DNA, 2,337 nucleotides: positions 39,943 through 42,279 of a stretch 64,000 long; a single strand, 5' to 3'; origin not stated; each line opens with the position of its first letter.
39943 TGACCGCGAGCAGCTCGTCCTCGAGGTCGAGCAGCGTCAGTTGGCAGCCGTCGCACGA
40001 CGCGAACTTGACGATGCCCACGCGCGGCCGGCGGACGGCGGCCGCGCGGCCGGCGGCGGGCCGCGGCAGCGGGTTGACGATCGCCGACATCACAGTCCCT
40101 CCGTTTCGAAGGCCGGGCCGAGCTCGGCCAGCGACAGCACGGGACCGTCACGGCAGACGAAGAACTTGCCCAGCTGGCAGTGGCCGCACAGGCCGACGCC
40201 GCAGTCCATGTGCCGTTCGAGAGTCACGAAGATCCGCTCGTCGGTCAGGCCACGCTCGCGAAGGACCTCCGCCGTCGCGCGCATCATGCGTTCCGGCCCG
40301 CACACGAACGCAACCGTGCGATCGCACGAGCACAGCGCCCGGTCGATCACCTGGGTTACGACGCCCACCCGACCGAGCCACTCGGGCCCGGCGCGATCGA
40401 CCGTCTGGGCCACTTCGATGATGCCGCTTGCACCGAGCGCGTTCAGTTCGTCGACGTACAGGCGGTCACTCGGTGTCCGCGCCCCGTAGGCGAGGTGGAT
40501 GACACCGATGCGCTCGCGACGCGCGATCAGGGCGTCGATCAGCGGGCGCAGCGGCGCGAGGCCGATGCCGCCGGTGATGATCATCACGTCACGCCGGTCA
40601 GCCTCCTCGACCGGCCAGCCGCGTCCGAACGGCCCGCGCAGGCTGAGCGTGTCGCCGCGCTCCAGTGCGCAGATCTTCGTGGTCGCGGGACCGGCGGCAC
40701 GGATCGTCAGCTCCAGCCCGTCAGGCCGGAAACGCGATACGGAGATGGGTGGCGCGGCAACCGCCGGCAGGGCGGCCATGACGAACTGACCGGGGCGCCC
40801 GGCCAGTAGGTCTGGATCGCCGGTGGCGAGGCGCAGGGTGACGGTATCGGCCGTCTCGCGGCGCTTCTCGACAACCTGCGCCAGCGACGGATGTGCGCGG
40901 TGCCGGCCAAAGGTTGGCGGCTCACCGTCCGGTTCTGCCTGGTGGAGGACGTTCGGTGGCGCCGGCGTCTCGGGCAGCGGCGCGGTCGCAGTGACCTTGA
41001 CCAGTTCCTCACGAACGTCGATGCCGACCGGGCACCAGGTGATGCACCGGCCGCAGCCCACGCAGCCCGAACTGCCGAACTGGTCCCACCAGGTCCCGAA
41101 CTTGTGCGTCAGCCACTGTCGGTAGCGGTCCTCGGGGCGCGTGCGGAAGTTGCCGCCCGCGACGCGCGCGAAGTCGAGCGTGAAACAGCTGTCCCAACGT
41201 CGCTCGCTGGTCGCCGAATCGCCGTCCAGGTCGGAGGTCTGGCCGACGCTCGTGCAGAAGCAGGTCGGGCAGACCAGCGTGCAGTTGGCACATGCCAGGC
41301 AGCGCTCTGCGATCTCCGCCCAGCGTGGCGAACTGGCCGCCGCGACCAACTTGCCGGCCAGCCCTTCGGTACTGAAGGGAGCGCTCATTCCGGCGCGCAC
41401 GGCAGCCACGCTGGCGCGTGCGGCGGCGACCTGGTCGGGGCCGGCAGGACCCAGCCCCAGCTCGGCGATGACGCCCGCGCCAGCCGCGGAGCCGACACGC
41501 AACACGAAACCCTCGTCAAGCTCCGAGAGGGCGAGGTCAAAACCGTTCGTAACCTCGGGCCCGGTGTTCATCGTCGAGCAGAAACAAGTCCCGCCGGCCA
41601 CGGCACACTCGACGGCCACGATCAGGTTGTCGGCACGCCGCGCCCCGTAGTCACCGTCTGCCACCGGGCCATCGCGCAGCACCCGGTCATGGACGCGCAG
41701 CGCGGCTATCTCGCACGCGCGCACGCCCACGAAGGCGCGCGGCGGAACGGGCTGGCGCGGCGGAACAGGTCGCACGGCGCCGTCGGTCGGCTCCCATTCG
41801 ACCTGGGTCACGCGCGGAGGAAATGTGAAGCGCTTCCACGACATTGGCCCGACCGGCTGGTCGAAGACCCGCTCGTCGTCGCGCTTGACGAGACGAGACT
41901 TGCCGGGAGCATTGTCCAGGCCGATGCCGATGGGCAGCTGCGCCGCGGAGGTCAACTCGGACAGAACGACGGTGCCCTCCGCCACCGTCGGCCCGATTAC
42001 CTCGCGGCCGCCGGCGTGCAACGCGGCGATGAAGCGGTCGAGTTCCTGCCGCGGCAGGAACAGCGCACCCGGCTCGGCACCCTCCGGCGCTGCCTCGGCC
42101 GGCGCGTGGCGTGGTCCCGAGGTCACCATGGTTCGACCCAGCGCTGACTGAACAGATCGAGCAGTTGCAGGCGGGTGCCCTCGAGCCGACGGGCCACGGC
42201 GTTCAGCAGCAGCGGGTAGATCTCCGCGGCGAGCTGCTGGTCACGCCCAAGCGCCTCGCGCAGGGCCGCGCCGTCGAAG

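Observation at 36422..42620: Group-3b-type [NiFe] hydrogenase operon with fused beta-gamma diaphorase, headed by a cNMP-binding protein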

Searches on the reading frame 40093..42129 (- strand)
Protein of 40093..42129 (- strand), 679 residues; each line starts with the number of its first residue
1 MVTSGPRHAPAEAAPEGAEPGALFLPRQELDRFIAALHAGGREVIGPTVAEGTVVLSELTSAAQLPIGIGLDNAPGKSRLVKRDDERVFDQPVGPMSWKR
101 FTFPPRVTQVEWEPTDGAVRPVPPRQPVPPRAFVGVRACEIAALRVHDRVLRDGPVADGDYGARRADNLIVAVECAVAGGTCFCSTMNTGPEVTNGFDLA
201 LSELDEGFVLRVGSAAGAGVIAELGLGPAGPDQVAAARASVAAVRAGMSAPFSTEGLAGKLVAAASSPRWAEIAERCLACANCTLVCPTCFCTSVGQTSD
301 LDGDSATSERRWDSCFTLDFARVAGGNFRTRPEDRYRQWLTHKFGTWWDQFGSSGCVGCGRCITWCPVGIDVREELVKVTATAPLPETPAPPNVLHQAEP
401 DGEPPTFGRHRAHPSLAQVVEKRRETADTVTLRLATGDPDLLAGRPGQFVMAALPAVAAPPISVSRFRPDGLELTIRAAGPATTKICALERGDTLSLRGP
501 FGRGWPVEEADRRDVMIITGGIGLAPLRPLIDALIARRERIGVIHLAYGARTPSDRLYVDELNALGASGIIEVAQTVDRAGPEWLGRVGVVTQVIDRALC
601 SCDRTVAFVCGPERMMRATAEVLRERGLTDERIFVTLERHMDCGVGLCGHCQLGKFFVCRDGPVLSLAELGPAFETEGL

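Call 5: search_protein_families(library=pfam, proteins=[window:40093-42129:-], max_evalue=0.01)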
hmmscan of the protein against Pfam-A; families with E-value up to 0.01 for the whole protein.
window:40093-42129:- (679 aa): 13 families
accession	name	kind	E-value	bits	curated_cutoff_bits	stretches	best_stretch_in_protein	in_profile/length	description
PF17179.9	Fer4_22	-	4.8e-31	107.9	27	1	276-370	1-95/95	4Fe-4S dicluster domain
PF00175.26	NAD_binding_1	-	7.9e-14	52.7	22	1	518-620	2-108/109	Oxidoreductase NAD-binding domain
PF10418.14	DHODB_Fe-S_bind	-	5.9e-08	32.7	23.9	1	638-670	1-40/41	Iron-sulfur cluster binding domain of dihydroorotate dehydrogenase B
PF13237.11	Fer4_10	-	4.9e-06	26.8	25.5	1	354-368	7-21/53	4Fe-4S dicluster domain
PF13746.11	Fer4_18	-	6.4e-06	26.8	27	1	350-376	55-81/114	4Fe-4S dicluster domain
PF12838.12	Fer4_7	-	7.6e-06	26.7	27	1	347-370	31-52/52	4Fe-4S dicluster domain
PF13183.11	Fer4_8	-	3.4e-05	24.7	27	1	274-370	2-68/68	4Fe-4S dicluster domain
PF14697.11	Fer4_21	-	0.00013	22.4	35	0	354-368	39-53/59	4Fe-4S dicluster domain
PF25160.1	LdpA_Fe-S-bd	-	0.00082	19.5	27.6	1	354-369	26-41/49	LdpA Fe-S cluster-binding domain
PF13534.11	Fer4_17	-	0.0015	19.5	22.2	0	269-289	38-58/61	4Fe-4S dicluster domain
PF00037.32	Fer4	-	0.0051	17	21.1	0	274-289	5-20/24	4Fe-4S binding domain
PF12798.12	Fer4_3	-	0.0081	17.4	27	1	356-370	1-15/15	4Fe-4S binding domain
PF12797.12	Fer4_2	-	0.0086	16.4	24.5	0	355-368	9-22/22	4Fe-4S binding domain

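Call 6: search_protein_families(library=ncbifam, proteins=[window:40093-42129:-], max_evalue=0.01)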
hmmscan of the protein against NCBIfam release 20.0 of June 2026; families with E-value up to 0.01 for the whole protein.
window:40093-42129:- (679 aa): 35 families (the best 25 are shown)
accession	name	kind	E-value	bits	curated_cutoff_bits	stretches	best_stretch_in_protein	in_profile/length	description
NF006220.0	PRK08345.1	subfamily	8.5e-48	163.1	395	1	444-666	43-283/294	cytochrome-c3 hydrogenase subunit gamma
TIGR02911.1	sulfite_red_B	equivalog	2.2e-47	161.3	288.6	1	420-667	11-253/261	anaerobic sulfite reductase subunit AsrB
NF040835.1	sulfhyd_HydG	equivalog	2.2e-45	155.1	650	1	444-667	50-281/292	NADPH-dependent hydrogenase/sulfhydrogenase 1 subunit gamma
NF000796.0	PRK00054.1-1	equivalog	1.1e-42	146.1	224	1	417-670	6-235/254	dihydroorotate dehydrogenase electron transfer subunit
NF040833.1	sulfhyd_HydB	equivalog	6.4e-42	143.7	750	1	96-394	55-347/367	NADPH-dependent hydrogenase/sulfhydrogenase 1 subunit beta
NF040829.1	sulfhyd_ShyB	equivalog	9.2e-42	143.2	690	1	133-374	86-324/334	NAD(P)-dependent hydrogenase/sulfhydrogenase 2 subunit beta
NF040830.1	sulfhyd_ShyC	equivalog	8.9e-35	120.2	600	1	442-667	37-278/288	NAD(P)-dependent hydrogenase/sulfhydrogenase 2 subunit gamma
TIGR02910.1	sulfite_red_A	equivalog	1.9e-29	103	323.15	1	134-381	93-328/334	anaerobic sulfite reductase subunit AsrA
NF000799.0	PRK00054.1-4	equivalog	1.4e-25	89.9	314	1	436-669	25-255/258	dihydroorotate dehydrogenase electron transfer subunit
NF000798.0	PRK00054.1-3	equivalog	2.4e-25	89.6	219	1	442-666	29-238/244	dihydroorotate dehydrogenase electron transfer subunit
NF004862.0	PRK06222.1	subfamily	3.1e-19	69.5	220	1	445-664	29-242/281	sulfide/dihydroorotate dehydrogenase-like FAD/NAD-binding protein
NF009414.0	PRK12778.1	equivalog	3.3e-18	65.3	1103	1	446-664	30-242/752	bifunctional dihydroorotate dehydrogenase B NAD binding subunit/NADPH-dependent glutamate synthase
NF040810.1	BenC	equivalog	3e-16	59.5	430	1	416-634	106-326/333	benzoate 1,2-dioxygenase electron transfer component BenC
NF045803.1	MethMoxFADbindMmoC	equivalog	2e-14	53.1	500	1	490-635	192-337/343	aromatic/alkene monooxygenase hydroxylase FAD-binding subunit MmoC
NF058606.1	GlBtMonoRdsGbcB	equivalog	2.7e-13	49.6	500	1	418-629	17-238/362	glycine betaine monooxygenase reductase subunit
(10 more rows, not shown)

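Call 7: find_homologous_proteins(query=window:40093-42129:-)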
Query window:40093-42129:- (679 aa): 7999 proteins with E <= 0.001 among 8000 candidates; the best 120 are listed.
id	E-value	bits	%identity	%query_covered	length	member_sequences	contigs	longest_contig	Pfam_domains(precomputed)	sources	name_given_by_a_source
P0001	0.0e+0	1542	99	100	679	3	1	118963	PF10418.15,PF17179.10,PF00175.27,PF13746.12,PF12838.13,PF13237.12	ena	-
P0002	0.0e+0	1285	83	100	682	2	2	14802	PF10418.15,PF17179.10,PF00175.27,PF13746.12,PF12838.13,PF13237.12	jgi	jgi:sulfhydrogenase subunit beta (sulfur reductase)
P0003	0.0e+0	1272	82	100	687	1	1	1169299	PF10418.15,PF14697.12,PF17179.10,PF00175.27,PF12838.13,PF13237.12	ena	-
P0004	0.0e+0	1244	80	97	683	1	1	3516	PF10418.15,PF17179.10,PF00175.27,PF13746.12,PF12838.13,PF13237.12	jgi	-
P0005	0.0e+0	1234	80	97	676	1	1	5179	PF10418.15,PF17179.10,PF00175.27,PF13746.12,PF12838.13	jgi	jgi:NAD(P)H-flavin reductase/formate hydrogenlyase subunit 6/NADH:ubiquinone oxidoreductase subunit 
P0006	0.0e+0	1155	78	97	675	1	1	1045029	PF10418.15,PF17179.10,PF00175.27,PF12838.13,PF13237.12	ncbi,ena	-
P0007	0.0e+0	1038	70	97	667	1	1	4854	PF10418.15,PF14697.12,PF17179.10,PF00175.27,PF12838.13,PF13237.12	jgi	jgi:NAD(P)H-flavin reductase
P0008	0.0e+0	1037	69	97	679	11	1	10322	PF10418.15,PF17179.10,PF00175.27,PF12838.13,PF13237.12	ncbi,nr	ncbi:MAG TPA: 4Fe-4S dicluster domain-containing protein [Candidatus Limnocylindrales bacterium]|nr:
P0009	0.0e+0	1037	70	97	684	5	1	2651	PF10418.15,PF17179.10,PF00175.27,PF12838.13,PF13237.12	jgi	jgi:NAD(P)H-flavin reductase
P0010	0.0e+0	1036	69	97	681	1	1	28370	PF10418.15,PF17179.10,PF00175.27,PF12838.13,PF13237.12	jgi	jgi:NAD(P)H-flavin reductase/formate hydrogenlyase subunit 6/NADH:ubiquinone oxidoreductase subunit 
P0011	0.0e+0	1034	69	97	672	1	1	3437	PF10418.15,PF17179.10,PF00175.27,PF12838.13,PF13237.12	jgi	jgi:NAD(P)H-flavin reductase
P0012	0.0e+0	1034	68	97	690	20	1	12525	PF10418.15,PF17179.10,PF00175.27,PF13746.12,PF12838.13,PF13237.12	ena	-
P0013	0.0e+0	1027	70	97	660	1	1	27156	PF10418.15,PF17179.10,PF00175.27,PF13746.12,PF12838.13,PF13237.12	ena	-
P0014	0.0e+0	1027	69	97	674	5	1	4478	PF10418.15,PF17179.10,PF00175.27,PF13746.12,PF12838.13,PF13237.12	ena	-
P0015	0.0e+0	1027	68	97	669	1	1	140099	PF10418.15,PF17179.10,PF00175.27,PF13746.12,PF12838.13,PF13237.12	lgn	-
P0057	9.4e-265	898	62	97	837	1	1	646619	PF10418.15,PF17179.10,PF00175.27,PF13746.12,PF00027.36,PF13237.12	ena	-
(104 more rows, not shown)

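Call 12: search_solved_structures(query=window:40093-42129:-, max_evalue=0.00001)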
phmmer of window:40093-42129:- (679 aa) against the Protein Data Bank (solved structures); distinct sequences matched with E-value up to 0.00001: 22.
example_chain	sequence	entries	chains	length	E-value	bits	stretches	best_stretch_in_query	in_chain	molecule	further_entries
9nez_C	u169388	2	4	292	6.6e-44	153.6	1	438-667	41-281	Sulfhydrogenase 1 subunit gamma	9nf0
9nez_B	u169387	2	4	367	2.4e-39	138.5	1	96-397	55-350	Sulfhydrogenase 1 subunit beta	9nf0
4ylf_A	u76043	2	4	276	3.2e-16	62.1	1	443-665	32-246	Dihydroorotate dehydrogenase B (NAD(+)), electron transfer subunit homolog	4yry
5ksw_B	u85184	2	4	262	1.2e-14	56.9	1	420-665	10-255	Dihydroorotate dehydrogenase B (NAD(+)), electron transfer subunit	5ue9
1ep3_B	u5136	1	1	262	1.5e-14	56.6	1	443-665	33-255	DIHYDROOROTATE DEHYDROGENASE B (PYRK SUBUNIT)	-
1ep1_B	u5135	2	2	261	1.5e-14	56.6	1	443-665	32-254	DIHYDROOROTATE DEHYDROGENASE B (PYRK SUBUNIT)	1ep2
1tvc_A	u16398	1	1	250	2.5e-10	42.6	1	445-635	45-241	METHANE MONOOXYGENASE COMPONENT C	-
7qty_A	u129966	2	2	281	4.4e-10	41.8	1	480-634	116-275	Na(+)-translocating NADH-quinone reductase subunit F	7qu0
5yly_A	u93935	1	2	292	4.8e-10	41.7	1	485-619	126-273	Nitrate reductase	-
8ad3_A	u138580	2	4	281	8.4e-10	40.9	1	480-634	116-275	Na(+)-translocating NADH-quinone reductase subunit F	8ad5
4u9u_A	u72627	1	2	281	8.6e-10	40.8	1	480-634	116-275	Na(+)-translocating NADH-quinone reductase subunit F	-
8ad4_A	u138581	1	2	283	8.8e-10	40.8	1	480-634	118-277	Na(+)-translocating NADH-quinone reductase subunit F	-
4uaj_A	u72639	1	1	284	8.9e-10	40.8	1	480-634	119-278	Na(+)-translocating NADH-quinone reductase subunit F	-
7xk3_F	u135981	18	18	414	1.8e-09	39.8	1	480-635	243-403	Na(+)-translocating NADH-quinone reductase subunit F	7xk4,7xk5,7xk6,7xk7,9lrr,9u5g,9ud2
8a1t_F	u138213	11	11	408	1.9e-09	39.7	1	480-634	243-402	Na(+)-translocating NADH-quinone reductase subunit F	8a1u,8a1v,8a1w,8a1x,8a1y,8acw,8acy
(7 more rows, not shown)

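Call 15: find_encoding_contigs(protein=P0057, flank=8000, max_places=3)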
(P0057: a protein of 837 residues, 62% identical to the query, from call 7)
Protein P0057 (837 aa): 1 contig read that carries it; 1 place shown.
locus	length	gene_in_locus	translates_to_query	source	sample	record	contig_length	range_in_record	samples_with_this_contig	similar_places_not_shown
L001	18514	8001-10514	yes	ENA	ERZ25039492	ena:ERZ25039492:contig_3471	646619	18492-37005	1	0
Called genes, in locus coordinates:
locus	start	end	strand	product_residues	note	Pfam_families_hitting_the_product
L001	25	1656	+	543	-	PF13517:FG-GAP_3, PF01839:FG-GAP (faint), PF13517:FG-GAP_3 (weak), PF07593:UnbV_ASPIC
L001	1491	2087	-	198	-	-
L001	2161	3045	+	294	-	-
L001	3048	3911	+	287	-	PF01263:Aldose_epim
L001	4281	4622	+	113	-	-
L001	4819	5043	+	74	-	-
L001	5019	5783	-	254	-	PF13489:Methyltransf_23, PF13649:Methyltransf_25, PF13847:Methyltransf_31, PF08241:Methyltransf_11 (weak), PF08242:Methyltransf_12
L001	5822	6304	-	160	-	PF00293:NUDIX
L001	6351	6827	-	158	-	PF01814:Hemerythrin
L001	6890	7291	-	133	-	PF00582:Usp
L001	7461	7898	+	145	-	PF00571:CBS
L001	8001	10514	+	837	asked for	PF00027:cNMP_binding, PF13746:Fer4_18 (faint), PF13237:Fer4_10 (faint), PF17179:Fer4_22, PF00175:NAD_binding_1, PF10418:DHODB_Fe-S_bind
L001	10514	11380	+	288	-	PF01058:Oxidored_q6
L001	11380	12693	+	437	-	PF00374:NiFeSe_Hases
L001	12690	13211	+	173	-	-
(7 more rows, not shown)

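Call 17: find_related_loci(query=A1, collection=genome_contigs, flank=8000)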
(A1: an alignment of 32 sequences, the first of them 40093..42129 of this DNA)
Query A1 (679 aa) in genome_contigs; peptide patterns used: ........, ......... (x = any residue, [..] = any of these).
600 stretches matched a pattern (row limit reached: there are more); 590 encode a relative of the query (tblastn E <= 1e-3); the best 80 are kept; 80 distinct loci.
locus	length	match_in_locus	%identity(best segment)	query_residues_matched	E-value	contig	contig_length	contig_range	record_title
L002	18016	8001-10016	61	24-679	0e+0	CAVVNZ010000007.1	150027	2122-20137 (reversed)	MAG: uncultured Chloroflexia bacterium isolate MFD03975.bin.3.6 genome assembly, contig: contig_166398, whole genome sho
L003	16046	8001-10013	61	24-679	0e+0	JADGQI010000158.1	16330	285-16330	MAG: Chloroflexota bacterium isolate Chersky_267 k127_20179653, whole genome shotgun sequence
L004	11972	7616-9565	57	21-679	0e+0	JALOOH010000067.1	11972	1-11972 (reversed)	MAG: Chloroflexi bacterium isolate Prado098 scaffold_8522, whole genome shotgun sequence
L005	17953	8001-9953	57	17-679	0e+0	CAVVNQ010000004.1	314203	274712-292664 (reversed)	MAG: uncultured Chloroflexia bacterium isolate MFD05684.bin.3.391 genome assembly, contig: contig_18971, whole genome sh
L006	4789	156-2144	54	24-679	0e+0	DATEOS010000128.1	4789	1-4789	MAG TPA_asm: Candidatus Limnocylindria bacterium isolate SMAG_U9001 k141_355974, whole genome shotgun sequence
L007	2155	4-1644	67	129-679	0e+0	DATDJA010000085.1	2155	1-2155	MAG TPA_asm: Candidatus Limnocylindrales bacterium isolate SMAG_U318 k141_585201, whole genome shotgun sequence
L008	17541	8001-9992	56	4-679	0e+0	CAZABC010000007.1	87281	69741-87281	MAG TPA_asm: uncultured Anaerolineaceae bacterium isolate binchicken_co107_255 genome assembly, contig: NODE_634_length_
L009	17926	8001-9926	56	24-679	0e+0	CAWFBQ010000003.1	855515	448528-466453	MAG: uncultured Chloroflexia bacterium isolate MFD02416.bin.1.124 genome assembly, contig: contig_25880, whole genome sh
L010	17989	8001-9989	57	24-679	0e+0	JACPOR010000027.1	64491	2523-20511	MAG: Chloroflexi bacterium isolate NC_groundwater_606_Pr5_B-0.1um_69_11 alan_book_18_scaffold_94246, whole genome shotgu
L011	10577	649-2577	53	24-679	0e+0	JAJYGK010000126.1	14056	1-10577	MAG: Chloroflexi bacterium isolate DBS1-3.bin128 NODE_8372_length_14056_cov_2.20375, whole genome shotgun sequence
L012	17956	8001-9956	55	17-679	0e+0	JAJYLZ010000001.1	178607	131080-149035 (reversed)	MAG: Chloroflexi bacterium isolate DBS2-1.bin9 NODE_100_length_178607_cov_2.695663, whole genome shotgun sequence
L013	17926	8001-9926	55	24-679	0e+0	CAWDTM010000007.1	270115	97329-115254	MAG: uncultured Chloroflexia bacterium isolate MFD05442.bin.1.16 genome assembly, contig: contig_75882, whole genome sho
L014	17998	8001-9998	56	7-679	0e+0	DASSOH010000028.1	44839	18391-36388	MAG TPA_asm: Candidatus Limnocylindria bacterium isolate SMAG_U1247 k141_270427, whole genome shotgun sequence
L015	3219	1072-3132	55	7-678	0e+0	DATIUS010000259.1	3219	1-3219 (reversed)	MAG TPA_asm: Candidatus Sulfomarinibacteraceae bacterium isolate SMAG_U15987 k141_354014, whole genome shotgun sequence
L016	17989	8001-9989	53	1-679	0e+0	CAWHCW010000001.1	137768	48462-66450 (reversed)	MAG: uncultured Chloroflexia bacterium isolate MFD00905.bin.2.154 genome assembly, contig: contig_10348, whole genome sh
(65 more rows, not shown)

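Call 54: list_cluster_members(proteins=[P0006, P0122, P0001, P0003, P0133])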
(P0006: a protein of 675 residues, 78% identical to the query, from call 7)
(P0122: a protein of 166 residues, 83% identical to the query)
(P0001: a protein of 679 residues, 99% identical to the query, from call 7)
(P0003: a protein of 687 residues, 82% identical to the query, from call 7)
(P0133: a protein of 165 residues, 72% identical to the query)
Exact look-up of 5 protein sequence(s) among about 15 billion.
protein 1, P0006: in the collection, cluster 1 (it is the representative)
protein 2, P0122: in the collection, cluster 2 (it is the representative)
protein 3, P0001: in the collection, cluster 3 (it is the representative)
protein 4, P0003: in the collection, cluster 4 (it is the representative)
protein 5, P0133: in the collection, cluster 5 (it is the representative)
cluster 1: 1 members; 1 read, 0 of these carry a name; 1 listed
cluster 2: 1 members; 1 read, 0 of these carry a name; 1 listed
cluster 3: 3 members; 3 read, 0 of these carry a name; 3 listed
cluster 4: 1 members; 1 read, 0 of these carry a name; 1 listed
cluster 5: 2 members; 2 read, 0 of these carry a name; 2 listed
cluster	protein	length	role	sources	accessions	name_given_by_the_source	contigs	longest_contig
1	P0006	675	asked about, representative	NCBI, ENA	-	-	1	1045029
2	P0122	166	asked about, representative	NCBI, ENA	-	-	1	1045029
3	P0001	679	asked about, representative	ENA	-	-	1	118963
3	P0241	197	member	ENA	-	-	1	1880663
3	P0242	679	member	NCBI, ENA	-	-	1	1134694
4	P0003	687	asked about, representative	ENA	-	-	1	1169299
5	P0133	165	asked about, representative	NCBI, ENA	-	-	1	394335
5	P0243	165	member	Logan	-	-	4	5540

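Call 55: find_encoding_contigs(protein=window:40093-42129:-, flank=2000, max_places=4)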
Protein window:40093-42129:- (679 aa): no gene with exactly this product is on record in the collection.

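Call 56: find_encoding_contigs(protein=P0001, flank=10000, max_places=3)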
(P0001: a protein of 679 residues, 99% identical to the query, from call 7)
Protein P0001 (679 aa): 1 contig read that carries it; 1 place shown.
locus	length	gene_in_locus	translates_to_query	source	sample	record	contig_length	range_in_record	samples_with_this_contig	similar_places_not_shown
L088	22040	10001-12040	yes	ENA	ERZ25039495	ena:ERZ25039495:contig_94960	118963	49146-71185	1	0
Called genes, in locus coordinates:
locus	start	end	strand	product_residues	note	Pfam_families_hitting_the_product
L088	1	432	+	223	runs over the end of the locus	PF22624:AASDHPPT_N (weak), PF01648:ACPS (weak)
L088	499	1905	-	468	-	PF00550:PP-binding, PF00975:Thioesterase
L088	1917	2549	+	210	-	-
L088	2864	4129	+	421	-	PF05239:PRC, PF03448:MgtE_N, PF00571:CBS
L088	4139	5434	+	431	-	PF01566:Nramp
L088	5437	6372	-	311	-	PF01168:Ala_racemase_N, PF14031:D-ser_dehydrat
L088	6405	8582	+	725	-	PF13231:PMT_2, PF24878:YkcB_C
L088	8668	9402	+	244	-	PF01988:VIT1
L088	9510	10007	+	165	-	PF00027:cNMP_binding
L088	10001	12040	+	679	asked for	PF12838:Fer4_7 (faint), PF13746:Fer4_18 (faint), PF13237:Fer4_10 (faint), PF17179:Fer4_22, PF00175:NAD_binding_1, PF10418:DHODB_Fe-S_bind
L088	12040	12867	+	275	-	PF01058:Oxidored_q6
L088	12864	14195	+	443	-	PF00374:NiFeSe_Hases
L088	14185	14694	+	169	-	PF01750:HycI (weak)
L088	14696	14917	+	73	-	PF01455:HupF_HypC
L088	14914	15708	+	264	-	PF19927:DUF6390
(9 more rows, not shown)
